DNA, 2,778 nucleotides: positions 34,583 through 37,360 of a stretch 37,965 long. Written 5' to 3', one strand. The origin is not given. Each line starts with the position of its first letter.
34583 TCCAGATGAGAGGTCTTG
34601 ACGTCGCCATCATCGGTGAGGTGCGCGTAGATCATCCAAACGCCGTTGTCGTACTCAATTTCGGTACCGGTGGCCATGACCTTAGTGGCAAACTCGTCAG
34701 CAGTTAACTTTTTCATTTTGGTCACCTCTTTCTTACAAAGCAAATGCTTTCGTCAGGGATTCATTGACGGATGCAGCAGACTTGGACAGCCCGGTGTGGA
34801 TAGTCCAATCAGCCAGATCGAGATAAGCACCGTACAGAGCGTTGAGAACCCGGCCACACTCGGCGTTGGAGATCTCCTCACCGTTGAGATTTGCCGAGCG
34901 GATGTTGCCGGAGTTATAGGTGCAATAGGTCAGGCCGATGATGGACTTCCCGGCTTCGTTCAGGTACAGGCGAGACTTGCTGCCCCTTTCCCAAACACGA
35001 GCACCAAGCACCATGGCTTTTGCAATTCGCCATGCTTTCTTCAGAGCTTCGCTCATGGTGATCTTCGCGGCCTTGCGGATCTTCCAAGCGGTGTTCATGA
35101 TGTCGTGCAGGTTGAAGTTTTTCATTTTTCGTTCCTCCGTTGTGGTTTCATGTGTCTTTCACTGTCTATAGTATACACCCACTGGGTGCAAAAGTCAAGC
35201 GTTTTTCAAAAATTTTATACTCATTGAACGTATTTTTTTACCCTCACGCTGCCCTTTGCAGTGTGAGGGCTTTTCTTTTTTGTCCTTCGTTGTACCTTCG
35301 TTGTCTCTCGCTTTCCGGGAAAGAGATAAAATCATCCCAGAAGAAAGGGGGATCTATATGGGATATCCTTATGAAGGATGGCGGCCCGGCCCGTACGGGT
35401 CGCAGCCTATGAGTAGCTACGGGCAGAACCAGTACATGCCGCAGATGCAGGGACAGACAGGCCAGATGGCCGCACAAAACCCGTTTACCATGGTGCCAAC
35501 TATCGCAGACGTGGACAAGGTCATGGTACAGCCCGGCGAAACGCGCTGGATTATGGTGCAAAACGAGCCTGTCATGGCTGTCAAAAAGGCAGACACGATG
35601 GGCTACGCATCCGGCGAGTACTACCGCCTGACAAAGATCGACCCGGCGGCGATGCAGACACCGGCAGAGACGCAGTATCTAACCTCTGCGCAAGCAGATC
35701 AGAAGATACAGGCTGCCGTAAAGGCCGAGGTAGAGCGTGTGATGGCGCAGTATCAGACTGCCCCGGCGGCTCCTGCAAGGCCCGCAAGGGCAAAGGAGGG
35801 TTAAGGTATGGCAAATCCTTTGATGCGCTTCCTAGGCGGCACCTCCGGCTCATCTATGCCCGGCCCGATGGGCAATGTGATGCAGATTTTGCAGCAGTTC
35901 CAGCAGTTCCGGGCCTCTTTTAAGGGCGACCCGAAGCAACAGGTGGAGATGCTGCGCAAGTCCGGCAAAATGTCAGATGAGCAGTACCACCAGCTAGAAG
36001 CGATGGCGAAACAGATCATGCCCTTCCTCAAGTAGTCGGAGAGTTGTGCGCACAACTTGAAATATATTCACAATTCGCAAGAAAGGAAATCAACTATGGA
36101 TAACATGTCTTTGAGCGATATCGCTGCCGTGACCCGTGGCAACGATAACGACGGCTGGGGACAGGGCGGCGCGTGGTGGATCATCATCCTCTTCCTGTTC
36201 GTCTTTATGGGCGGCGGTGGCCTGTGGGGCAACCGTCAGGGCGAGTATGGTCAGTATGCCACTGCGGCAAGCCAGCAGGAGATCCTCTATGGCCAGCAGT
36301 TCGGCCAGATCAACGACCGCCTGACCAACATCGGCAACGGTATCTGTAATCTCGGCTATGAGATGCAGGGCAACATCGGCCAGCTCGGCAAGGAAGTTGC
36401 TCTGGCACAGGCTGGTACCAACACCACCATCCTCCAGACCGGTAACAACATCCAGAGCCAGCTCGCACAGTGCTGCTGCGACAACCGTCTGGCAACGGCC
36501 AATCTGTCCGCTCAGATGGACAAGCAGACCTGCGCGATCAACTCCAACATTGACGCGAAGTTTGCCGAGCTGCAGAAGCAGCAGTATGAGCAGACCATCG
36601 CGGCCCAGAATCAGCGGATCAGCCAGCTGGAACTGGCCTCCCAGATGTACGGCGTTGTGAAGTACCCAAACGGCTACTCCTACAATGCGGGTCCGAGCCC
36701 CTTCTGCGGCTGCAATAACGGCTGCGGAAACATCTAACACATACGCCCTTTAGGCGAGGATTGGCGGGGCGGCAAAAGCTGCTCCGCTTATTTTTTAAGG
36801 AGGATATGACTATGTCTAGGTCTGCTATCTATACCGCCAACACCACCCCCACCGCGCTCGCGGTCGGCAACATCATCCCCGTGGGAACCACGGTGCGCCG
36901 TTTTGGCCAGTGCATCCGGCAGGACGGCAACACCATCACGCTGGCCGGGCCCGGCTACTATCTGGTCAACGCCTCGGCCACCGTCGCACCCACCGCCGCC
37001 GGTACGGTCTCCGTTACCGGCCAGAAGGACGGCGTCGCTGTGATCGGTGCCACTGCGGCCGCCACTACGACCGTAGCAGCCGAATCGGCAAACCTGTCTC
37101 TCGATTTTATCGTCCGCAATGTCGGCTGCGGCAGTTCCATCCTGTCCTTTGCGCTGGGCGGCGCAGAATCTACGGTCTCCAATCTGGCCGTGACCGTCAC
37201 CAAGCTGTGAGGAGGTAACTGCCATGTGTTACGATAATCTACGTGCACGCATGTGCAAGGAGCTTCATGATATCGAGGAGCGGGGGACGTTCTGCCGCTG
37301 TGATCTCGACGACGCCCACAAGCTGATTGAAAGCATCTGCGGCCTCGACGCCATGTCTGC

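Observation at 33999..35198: Minus-strand operon with anti-CRISPR/aca-like (anti-defence) architecture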

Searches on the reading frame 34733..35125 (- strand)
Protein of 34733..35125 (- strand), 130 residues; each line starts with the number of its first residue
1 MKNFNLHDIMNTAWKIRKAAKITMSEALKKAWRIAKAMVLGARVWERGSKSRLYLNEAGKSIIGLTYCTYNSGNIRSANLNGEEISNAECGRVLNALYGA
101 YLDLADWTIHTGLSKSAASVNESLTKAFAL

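Call 3: search_protein_families(library=pfam, proteins=[window:34733-35125:-], max_evalue=1)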
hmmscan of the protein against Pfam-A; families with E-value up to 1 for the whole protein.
window:34733-35125:- (130 aa): 1 family
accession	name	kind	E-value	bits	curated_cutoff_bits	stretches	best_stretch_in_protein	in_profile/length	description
PF07410.16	Phage_Gp111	-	0.63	11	27.1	0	28-57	3-27/117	Streptococcus thermophilus bacteriophage Gp111 protein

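Call 4: search_protein_families(library=phrogs, proteins=[window:34733-35125:-], max_evalue=0.1)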
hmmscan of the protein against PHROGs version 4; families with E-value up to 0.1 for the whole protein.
window:34733-35125:- (130 aa): 3 families
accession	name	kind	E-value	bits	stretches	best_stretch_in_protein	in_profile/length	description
phrog_28198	-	unknown function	0.00011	23.4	1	1-43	1-44/79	-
phrog_12732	-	unknown function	0.0068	17.8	1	8-40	5-44/121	-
phrog_37455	-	unknown function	0.011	16.6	1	90-121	142-173/174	-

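Call 7: search_protein_families(library=padloc, proteins=[window:34733-35125:-], max_evalue=1)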
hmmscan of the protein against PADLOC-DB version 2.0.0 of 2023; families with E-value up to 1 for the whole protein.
window:34733-35125:- (130 aa): 0 families

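Call 8: search_protein_families(library=ncbifam, proteins=[window:34733-35125:-], max_evalue=1)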
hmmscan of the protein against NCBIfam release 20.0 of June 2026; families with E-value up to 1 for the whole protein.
window:34733-35125:- (130 aa): 0 families

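Call 9: find_homologous_proteins(query=window:34733-35125:-)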
Query window:34733-35125:- (130 aa): 11 proteins with E <= 0.001 among 28 candidates.
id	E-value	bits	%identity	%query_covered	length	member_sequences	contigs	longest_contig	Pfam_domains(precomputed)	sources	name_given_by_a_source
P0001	1.1e-73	263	93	100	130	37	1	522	-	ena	-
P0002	2.7e-70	252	92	100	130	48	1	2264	-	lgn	-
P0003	3.4e-70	252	91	100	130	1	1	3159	-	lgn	-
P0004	6.4e-69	248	91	100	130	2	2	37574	-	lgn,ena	-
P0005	1.7e-68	246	90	100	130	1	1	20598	-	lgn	-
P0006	6.8e-68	244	90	100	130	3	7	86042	-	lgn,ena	-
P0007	5.1e-67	242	87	100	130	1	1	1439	-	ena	-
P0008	7.0e-66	238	85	100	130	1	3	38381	-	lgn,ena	-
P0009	1.9e-60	220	79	100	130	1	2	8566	-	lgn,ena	-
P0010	6.9e-39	151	96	58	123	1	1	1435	-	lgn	-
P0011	8.0e-28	115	100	45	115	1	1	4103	-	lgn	-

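Call 29: search_solved_structures(query=window:34733-35125:-, max_evalue=10)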
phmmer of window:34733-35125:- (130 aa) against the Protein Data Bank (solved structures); distinct sequences matched with E-value up to 10: 4.
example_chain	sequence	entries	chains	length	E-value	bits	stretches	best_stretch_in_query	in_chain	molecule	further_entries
6omx_A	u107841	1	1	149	0.0031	21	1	41-91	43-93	Alr5209 protein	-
2j8k_A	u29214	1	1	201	0.77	13.3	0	53-104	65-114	NP275-NP276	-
3du1_X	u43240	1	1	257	1.1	12.8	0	64-95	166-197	All3740 protein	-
5dns_A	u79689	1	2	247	5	10.7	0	40-93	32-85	t1428 beta1 loop design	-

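Call 44: predict_structure(alignment_id=A2)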
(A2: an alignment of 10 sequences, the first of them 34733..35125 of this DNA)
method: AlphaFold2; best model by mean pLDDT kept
length: 130 residues; sequences in the alignment: 10
mean_pLDDT: 60.9   pTM: 0.51
mean pLDDT of the five models: 60.9, 60.9, 59.6, 53.8, 53.3
residues with pLDDT >= 90: 0; 70-90: 39; 50-70: 60; < 50: 31
segments of 3 or more residues with pLDDT < 50: 1-4, 106-130
pLDDT, mean of each block of 10 residues (from residue 1): 53 65 72 67 55 67 77 77 78 65 47 35 33
secondary structure, 60 per line:
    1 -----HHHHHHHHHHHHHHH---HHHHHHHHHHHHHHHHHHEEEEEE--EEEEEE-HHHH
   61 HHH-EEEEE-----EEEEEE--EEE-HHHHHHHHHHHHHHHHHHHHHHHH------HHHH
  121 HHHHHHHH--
elements in order: H6-20 H24-41 E42-47 E50-55 H57-63 E65-69 E75-80 E83-85 H87-110 H117-128

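Call 46: search_protein_representatives(protein=window:34733-35125:-)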
Query: 130 residues. Proteins with E-value up to 0.001 (for the whole library): 567; up to 1e-10: 39; up to 1e-30: 2. The best 150 are listed.
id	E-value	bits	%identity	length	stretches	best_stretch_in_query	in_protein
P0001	3.5e-74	263.0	93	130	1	1-130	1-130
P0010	2.2e-39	150.7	96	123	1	1-75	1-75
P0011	2.5e-28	114.9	95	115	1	70-130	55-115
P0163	7.0e-19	84.5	47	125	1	4-114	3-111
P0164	1.0e-17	80.7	57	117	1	34-105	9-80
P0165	4.1e-17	78.8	48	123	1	34-123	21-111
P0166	7.9e-17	77.9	44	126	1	1-106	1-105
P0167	8.9e-15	71.2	49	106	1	35-113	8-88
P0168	2.1e-14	70.0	32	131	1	3-116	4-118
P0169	3.6e-14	69.3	40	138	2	28-122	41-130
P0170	4.0e-14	69.1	49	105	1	34-111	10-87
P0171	1.5e-13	67.3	49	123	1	36-111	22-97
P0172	3.4e-13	66.1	44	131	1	34-110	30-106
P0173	3.5e-13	66.1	47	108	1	35-113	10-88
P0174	8.0e-13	64.9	44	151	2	30-109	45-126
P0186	2.7e-11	60.0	45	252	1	33-108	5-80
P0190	4.2e-11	59.4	50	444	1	36-114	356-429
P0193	4.8e-11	59.2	46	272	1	34-107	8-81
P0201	1.5e-10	57.6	46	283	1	39-112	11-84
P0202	1.9e-10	57.2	41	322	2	35-126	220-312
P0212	5.6e-10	55.7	43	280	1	34-108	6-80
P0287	1.0e-07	48.4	41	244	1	27-113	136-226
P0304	2.0e-07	47.5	37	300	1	15-109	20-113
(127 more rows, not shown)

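Call 47: search_protein_families(library=pfam, proteins=[P0190, P0202, P0186, P0193, P0201, P0212, P0304, P0287, P0163, P0166], max_evalue=0.01)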
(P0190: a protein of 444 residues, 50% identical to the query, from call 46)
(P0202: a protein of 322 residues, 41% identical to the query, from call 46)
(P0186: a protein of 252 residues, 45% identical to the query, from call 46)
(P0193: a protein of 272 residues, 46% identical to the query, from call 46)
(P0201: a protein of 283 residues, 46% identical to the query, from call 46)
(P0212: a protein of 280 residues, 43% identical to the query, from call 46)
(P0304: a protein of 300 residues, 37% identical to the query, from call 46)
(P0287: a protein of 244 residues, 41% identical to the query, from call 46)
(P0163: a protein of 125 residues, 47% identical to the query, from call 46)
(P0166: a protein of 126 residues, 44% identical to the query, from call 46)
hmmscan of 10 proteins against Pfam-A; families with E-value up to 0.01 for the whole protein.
P0190 (444 aa): 0 families

P0202 (322 aa): 1 family
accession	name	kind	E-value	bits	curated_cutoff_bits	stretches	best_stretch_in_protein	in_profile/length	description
PF07410.16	Phage_Gp111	-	1.1e-09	39.3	27.1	1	9-57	2-49/117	Streptococcus thermophilus bacteriophage Gp111 protein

P0186 (252 aa): 0 families

P0193 (272 aa): 0 families

P0201 (283 aa): 3 families
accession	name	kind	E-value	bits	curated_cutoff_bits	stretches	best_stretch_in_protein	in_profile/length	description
PF13560.12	HTH_31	-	1.1e-08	35.7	27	1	222-279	5-59/64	Helix-turn-helix domain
PF01381.28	HTH_3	-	6.2e-08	33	23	1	224-281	2-55/55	Helix-turn-helix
PF13443.12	HTH_26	-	0.0081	16.8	22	0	228-282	7-58/63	Cro/C1-type HTH DNA-binding domain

P0212 (280 aa): 0 families

P0304 (300 aa): 0 families

P0287 (244 aa): 0 families

P0163 (125 aa): 0 families

P0166 (126 aa): 0 families

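Call 50: search_solved_structures(query=A3, max_evalue=1, show_alignments=1)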
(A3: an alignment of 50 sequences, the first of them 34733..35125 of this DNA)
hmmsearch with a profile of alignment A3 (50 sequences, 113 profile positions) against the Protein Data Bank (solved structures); distinct sequences matched with E-value up to 1: 1.
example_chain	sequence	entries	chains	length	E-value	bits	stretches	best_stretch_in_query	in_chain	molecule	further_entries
4mir_A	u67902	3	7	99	0.74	13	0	45-90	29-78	Putative uncharacterized protein | Humanlysozyme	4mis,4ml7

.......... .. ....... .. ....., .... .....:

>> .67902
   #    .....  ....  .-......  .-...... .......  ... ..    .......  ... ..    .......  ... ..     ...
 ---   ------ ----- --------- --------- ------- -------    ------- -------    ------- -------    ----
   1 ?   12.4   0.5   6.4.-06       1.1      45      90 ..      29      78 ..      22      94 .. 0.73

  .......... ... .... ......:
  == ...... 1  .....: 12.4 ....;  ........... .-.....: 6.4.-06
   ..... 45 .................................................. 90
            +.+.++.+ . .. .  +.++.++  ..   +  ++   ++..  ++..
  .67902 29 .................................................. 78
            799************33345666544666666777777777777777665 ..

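Call 51: search_protein_families(library=phrogs, alignment_id=A3, max_evalue=0.001)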
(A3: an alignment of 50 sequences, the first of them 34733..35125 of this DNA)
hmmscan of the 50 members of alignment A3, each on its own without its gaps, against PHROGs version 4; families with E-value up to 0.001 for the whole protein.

A. member 1, window:34733-35125:- (130 aa): 1 family
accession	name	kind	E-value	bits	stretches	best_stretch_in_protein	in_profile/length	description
phrog_28198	-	unknown function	0.00011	23.4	1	1-43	1-44/79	-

B. families by the number of members that match (of 50 scanned): 6 families
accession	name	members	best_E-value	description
phrog_28198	-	11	2e-06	-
phrog_8487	-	2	4.6e-13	-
phrog_29577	-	2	6.7e-08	-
phrog_8305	-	2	2.4e-07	-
phrog_29806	-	2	2.6e-06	-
phrog_12732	-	2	6.5e-05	-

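Call 83: fold_search(model_id=the predicted structure, library=viral)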
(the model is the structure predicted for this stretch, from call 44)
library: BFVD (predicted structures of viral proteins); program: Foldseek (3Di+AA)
matches with E <= 10: 670; with E <= 0.001: 0
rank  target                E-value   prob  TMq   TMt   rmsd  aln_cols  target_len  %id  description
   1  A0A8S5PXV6            1.0e-03  0.98  0.27  0.13  10.4       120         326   23  Uncharacterized protein [Podoviridae sp. ctFbF42]
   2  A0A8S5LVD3            1.5e-03  0.94  0.27  0.16  12.5       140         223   21  Uncharacterized protein [Podoviridae sp. ctc5632]
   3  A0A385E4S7            3.2e-03  1.00  0.29  0.34   9.2        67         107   22  (no name in the UniProt tables at hand)
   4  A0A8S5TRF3            3.3e-02  0.72  0.23  0.25  11.9        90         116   17  Uncharacterized protein [Siphoviridae sp. ctss15]
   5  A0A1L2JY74            6.3e-02  0.44  0.22  0.23  14.2       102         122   22  Uncharacterized protein [Aeribacillus phage AP45]
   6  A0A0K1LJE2            1.1e-01  0.23  0.15  0.14   9.6        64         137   16  (no name in the UniProt tables at hand)
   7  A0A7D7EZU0            1.3e-01  0.28  0.26  0.16  14.3       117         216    6  (no name in the UniProt tables at hand)
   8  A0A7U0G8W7            1.6e-01  0.23  0.22  0.24  12.5       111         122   15  (no name in the UniProt tables at hand)
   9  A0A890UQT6            1.6e-01  0.21  0.23  0.30  14.4       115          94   12  Uncharacterized protein [Microbacterium phage Shocker]
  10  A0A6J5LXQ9            1.8e-01  0.51  0.24  0.13  11.3        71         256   11  Uncharacterized protein [uncultured Caudovirales phage]
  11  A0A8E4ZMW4            2.8e-01  0.14  0.26  0.23  16.4       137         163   14  Uncharacterized protein [Tenacibaculum phage Gundel_1]
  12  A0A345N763            3.2e-01  0.08  0.17  0.22  15.4        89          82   13  (no name in the UniProt tables at hand)
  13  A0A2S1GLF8            3.6e-01  0.10  0.22  0.08  11.1       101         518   13  (no name in the UniProt tables at hand)
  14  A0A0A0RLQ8            3.8e-01  0.18  0.19  0.16   7.8        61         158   11  (no name in the UniProt tables at hand)
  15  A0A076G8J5            4.1e-01  0.18  0.17  0.18   7.2        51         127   22  Uncharacterized protein [Bacillus phage Bobb]
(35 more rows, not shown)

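Call 109: find_related_loci(query=A6, collection=viral_contigs, flank=3000)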
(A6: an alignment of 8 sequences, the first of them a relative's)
Query A6 (117 aa) in viral_contigs; peptide patterns used: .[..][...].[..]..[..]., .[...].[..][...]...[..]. (x = any residue, [..] = any of these).
164 stretches matched a pattern; 63 encode a relative of the query (tblastn E <= 1e-3); 63 distinct loci.
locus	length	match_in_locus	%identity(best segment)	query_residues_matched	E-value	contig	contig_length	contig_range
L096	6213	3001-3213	55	9-79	7e-22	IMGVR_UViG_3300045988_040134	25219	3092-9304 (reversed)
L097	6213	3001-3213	55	9-79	7e-22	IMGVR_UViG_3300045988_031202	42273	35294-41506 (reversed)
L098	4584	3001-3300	41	4-115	1e-21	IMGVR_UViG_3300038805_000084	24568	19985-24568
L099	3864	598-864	44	10-95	6e-19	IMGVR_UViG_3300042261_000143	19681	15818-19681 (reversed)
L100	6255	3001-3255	40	8-91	4e-14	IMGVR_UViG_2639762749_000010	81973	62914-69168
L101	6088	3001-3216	42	4-80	8e-14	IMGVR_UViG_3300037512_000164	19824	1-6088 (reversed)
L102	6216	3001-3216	42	4-80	8e-14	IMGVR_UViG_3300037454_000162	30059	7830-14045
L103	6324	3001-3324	32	8-115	6e-14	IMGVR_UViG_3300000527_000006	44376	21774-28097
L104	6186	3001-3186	49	4-68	2e-13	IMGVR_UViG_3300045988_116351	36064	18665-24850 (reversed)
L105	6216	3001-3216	40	9-79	3e-13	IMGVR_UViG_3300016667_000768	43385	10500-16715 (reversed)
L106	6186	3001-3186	48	4-68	8e-13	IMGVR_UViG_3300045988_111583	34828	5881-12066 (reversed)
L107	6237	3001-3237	38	6-78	1e-12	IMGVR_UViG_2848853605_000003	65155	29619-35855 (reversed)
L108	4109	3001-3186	48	4-68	2e-12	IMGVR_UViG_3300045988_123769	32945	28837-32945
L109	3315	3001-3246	38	8-86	4e-12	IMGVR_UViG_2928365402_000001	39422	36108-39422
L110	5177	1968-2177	37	8-78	5e-12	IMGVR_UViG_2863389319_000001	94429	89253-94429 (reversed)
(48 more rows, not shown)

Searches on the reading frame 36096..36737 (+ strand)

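Call 66: search_protein_families(library=phrogs, proteins=[window:36096-36737:+], max_evalue=0.001)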
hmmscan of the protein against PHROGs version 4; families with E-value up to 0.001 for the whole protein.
window:36096-36737:+ (213 aa): 1 family
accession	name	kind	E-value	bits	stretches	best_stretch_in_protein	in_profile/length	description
phrog_16490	-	unknown function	2.3e-16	61.3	1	10-167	16-179/286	-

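Call 103: search_protein_families(library=pfam, proteins=[window:36096-36737:+], max_evalue=0.01)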
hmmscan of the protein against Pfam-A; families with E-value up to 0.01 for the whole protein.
window:36096-36737:+ (213 aa): 0 families

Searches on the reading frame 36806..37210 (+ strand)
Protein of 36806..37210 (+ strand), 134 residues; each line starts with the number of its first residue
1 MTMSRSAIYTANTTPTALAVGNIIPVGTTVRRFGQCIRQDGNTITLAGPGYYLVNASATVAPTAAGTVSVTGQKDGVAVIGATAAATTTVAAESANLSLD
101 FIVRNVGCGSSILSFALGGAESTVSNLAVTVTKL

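Call 66: search_protein_families(library=phrogs, proteins=[window:36806-37210:+], max_evalue=0.001)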
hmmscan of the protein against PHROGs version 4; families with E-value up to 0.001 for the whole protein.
window:36806-37210:+ (134 aa): 0 families

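Call 103: search_protein_families(library=pfam, proteins=[window:36806-37210:+], max_evalue=0.01)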
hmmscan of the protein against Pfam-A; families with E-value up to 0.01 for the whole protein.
window:36806-37210:+ (134 aa): 1 family
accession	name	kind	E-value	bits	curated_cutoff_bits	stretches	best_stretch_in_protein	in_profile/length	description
PF03775.22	MinC_C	-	0.005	17.3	33.2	1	32-94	7-62/102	Septum formation inhibitor MinC, C-terminal domain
